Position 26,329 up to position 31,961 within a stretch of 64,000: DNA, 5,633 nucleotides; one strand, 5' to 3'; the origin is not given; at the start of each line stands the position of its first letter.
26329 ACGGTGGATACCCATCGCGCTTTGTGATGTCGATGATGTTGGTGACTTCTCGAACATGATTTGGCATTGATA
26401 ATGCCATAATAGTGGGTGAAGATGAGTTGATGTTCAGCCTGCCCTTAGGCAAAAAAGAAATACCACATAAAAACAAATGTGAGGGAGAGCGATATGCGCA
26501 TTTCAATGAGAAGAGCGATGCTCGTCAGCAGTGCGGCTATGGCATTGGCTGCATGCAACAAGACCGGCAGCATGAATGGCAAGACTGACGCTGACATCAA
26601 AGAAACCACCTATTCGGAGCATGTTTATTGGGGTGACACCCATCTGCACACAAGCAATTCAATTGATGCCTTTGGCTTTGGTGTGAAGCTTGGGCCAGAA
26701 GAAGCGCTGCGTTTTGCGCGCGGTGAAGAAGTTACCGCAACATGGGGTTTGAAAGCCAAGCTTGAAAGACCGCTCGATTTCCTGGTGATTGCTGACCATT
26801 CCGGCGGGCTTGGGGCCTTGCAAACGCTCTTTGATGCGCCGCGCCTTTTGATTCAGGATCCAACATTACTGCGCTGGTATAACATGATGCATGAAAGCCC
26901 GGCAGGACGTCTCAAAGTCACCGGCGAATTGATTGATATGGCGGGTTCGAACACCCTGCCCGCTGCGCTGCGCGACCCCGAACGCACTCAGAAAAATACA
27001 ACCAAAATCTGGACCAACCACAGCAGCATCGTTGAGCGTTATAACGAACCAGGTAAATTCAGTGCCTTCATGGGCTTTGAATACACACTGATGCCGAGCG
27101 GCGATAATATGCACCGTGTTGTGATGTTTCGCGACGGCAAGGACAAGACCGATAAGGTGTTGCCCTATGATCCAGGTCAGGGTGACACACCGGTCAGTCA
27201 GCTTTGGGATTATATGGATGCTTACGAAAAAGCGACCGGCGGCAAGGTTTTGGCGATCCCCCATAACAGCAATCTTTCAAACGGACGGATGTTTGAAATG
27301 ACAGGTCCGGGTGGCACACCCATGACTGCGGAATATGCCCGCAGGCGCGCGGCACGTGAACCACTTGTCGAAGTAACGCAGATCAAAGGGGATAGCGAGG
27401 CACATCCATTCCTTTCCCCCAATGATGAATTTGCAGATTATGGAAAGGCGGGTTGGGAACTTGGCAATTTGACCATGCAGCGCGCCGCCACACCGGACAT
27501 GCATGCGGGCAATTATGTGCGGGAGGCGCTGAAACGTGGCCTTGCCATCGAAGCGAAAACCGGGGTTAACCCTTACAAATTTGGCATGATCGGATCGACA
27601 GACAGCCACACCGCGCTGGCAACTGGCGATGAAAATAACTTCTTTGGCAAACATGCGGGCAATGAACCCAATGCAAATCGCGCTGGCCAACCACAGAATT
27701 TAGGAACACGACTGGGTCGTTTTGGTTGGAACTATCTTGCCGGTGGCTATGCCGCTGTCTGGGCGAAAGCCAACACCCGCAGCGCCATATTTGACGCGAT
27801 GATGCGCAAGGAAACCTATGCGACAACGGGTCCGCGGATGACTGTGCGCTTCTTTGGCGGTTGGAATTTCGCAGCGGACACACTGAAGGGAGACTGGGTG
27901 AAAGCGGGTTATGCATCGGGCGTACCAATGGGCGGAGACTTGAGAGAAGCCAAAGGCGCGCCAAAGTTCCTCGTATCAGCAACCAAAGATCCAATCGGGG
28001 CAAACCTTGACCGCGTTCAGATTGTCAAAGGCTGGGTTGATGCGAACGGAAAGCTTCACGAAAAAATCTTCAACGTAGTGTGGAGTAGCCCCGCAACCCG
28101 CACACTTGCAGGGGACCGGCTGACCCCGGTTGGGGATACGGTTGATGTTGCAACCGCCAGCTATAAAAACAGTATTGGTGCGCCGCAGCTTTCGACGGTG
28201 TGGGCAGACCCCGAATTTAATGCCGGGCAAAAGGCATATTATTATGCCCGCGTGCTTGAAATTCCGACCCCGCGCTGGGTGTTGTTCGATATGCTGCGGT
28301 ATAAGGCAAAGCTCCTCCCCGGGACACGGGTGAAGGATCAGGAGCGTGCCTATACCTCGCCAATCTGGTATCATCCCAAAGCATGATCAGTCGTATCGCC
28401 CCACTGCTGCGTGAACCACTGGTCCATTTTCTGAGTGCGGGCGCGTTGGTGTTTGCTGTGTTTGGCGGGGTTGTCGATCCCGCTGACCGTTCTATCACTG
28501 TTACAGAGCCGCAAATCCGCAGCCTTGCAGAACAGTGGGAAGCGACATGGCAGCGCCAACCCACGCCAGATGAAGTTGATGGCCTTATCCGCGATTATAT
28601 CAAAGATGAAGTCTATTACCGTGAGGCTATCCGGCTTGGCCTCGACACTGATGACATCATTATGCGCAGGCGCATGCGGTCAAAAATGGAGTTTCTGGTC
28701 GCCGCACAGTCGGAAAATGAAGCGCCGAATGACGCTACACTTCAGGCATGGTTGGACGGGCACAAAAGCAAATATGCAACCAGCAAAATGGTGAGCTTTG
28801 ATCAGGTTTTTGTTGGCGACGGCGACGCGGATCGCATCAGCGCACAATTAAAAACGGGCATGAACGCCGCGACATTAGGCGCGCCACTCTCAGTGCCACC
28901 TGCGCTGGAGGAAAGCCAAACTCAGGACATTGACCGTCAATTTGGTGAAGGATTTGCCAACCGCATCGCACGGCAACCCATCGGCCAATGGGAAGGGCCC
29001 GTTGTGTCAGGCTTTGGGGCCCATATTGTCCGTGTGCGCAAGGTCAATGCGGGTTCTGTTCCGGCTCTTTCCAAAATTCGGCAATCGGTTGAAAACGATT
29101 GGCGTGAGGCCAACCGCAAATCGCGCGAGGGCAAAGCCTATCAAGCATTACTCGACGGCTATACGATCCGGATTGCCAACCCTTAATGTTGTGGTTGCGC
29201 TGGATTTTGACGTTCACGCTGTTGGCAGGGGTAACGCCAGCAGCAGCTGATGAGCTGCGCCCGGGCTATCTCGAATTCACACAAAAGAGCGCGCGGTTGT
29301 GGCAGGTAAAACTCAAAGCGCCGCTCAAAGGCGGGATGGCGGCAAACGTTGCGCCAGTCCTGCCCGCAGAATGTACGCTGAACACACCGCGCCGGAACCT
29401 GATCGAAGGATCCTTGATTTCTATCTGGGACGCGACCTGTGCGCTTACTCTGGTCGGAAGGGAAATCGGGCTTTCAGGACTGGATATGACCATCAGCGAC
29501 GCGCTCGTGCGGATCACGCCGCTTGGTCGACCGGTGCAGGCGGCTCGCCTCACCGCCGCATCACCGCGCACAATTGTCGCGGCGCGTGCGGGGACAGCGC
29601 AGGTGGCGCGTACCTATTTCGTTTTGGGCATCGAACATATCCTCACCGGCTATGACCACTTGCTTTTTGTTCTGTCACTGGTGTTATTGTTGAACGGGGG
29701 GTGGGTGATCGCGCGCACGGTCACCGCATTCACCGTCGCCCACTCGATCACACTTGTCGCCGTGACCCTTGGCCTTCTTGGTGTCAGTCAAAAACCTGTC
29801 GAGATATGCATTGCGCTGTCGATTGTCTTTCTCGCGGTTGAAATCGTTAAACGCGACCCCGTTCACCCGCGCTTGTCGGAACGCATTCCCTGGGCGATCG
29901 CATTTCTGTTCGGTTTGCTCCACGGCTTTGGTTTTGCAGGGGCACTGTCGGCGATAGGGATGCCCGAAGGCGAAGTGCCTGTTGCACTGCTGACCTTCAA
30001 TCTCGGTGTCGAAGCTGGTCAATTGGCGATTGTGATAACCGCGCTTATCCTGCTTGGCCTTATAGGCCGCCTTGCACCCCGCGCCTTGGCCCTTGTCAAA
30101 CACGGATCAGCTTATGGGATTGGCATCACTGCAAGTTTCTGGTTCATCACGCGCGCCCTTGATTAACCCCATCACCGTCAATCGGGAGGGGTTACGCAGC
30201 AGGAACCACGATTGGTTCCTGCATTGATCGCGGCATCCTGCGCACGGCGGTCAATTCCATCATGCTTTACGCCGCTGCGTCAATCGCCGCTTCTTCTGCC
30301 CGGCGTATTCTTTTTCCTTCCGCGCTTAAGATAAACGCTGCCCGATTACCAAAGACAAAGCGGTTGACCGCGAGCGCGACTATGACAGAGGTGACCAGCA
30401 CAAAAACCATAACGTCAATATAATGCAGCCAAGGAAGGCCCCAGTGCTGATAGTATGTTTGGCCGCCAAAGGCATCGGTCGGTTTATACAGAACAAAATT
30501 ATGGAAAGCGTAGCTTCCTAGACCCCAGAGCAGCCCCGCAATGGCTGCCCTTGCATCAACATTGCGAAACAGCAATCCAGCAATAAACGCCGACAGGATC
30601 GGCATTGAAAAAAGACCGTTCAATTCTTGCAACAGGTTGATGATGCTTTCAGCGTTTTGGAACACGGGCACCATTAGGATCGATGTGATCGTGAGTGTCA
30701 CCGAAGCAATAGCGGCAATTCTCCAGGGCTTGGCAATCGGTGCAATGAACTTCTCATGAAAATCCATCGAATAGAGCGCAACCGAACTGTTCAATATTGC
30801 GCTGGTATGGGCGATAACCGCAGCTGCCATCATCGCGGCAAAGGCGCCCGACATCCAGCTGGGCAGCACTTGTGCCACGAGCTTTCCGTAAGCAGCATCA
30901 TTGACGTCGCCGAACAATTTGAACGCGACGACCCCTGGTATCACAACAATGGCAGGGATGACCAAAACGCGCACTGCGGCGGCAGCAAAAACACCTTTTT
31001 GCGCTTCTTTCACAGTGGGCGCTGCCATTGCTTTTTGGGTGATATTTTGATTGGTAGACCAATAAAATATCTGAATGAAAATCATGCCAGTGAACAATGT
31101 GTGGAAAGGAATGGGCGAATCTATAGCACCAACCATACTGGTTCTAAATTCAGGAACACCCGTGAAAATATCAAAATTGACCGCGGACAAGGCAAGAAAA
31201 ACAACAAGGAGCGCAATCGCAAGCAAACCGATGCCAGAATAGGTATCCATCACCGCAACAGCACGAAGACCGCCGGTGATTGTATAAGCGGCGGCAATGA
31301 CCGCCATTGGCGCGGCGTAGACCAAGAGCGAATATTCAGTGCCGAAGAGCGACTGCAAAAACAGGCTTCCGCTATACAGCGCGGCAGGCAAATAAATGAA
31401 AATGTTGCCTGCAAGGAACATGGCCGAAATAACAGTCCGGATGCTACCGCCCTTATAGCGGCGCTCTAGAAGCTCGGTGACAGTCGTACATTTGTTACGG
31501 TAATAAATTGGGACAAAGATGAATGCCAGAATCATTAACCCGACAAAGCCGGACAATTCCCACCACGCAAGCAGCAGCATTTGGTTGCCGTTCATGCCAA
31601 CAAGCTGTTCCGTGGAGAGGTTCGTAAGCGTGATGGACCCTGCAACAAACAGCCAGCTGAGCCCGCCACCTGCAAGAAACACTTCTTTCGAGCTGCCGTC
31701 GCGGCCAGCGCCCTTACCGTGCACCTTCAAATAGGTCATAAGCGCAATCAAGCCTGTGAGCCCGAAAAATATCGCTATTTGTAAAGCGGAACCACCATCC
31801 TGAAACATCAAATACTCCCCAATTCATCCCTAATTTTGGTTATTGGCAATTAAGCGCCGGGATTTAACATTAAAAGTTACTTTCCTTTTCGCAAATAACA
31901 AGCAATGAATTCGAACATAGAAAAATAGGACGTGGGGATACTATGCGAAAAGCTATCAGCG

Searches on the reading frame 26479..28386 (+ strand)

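Call 53: search_protein_families(library=pfam, proteins=[window:26479-28386:+], max_evalue=0.00001)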
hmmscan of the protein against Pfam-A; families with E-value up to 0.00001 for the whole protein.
window:26479-28386:+ (635 aa): 1 family
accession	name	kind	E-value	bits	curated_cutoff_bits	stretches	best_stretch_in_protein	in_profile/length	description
PF12228.14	DUF3604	-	1.8e-236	786.7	20.4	1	46-633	3-591/591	Protein of unknown function (DUF3604)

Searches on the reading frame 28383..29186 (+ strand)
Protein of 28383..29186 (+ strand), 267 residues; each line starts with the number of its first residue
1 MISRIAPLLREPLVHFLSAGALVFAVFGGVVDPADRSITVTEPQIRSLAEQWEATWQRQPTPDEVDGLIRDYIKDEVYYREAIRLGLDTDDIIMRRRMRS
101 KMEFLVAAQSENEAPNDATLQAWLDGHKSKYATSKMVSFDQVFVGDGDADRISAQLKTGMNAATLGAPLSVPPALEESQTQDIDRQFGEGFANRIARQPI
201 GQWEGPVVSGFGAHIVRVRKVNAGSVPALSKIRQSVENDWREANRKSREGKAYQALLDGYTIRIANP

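Call 53: search_protein_families(library=pfam, proteins=[window:28383-29186:+], max_evalue=0.00001)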
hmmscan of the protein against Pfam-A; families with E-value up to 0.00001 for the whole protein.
window:28383-29186:+ (267 aa): 1 family
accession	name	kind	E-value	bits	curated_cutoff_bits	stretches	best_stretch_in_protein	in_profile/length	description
PF13145.12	Rotamase_2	-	3.1e-14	54.3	27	1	115-233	1-120/121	PPIC-type PPIASE domain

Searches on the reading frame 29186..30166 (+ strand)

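Call 53: search_protein_families(library=pfam, proteins=[window:29186-30166:+], max_evalue=0.00001)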
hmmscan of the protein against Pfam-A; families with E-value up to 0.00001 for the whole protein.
window:29186-30166:+ (326 aa): 2 families
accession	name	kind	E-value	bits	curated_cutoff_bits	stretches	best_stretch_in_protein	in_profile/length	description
PF13795.12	HupE_UreJ_2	-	1.1e-45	155.5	24.5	1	144-293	1-152/156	HupE / UreJ protein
PF04955.18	HupE_UreJ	-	9e-07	29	23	1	132-299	9-163/179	HupE / UreJ protein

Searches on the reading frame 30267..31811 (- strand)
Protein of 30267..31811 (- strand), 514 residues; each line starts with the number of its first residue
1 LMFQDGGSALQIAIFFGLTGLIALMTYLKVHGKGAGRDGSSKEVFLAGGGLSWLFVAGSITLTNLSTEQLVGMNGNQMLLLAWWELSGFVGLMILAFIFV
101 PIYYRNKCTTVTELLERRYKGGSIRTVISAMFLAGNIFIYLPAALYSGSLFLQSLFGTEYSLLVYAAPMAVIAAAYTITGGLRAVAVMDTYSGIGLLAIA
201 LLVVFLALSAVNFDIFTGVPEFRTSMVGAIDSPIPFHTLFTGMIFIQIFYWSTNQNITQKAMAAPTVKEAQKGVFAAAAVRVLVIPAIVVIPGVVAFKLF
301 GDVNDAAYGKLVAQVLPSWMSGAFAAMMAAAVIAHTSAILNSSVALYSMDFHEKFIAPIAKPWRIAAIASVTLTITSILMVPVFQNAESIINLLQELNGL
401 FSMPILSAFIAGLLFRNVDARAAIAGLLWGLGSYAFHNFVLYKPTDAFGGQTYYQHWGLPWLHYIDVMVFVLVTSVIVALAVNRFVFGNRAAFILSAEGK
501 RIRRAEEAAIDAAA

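Call 53: search_protein_families(library=pfam, proteins=[window:30267-31811:-], max_evalue=0.00001)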
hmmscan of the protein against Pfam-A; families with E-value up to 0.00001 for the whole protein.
window:30267-31811:- (514 aa): 1 family
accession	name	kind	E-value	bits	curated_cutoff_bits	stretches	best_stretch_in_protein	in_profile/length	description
PF00474.23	SSF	-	3.3e-38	132.1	22.8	1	45-430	2-406/406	Sodium:solute symporter family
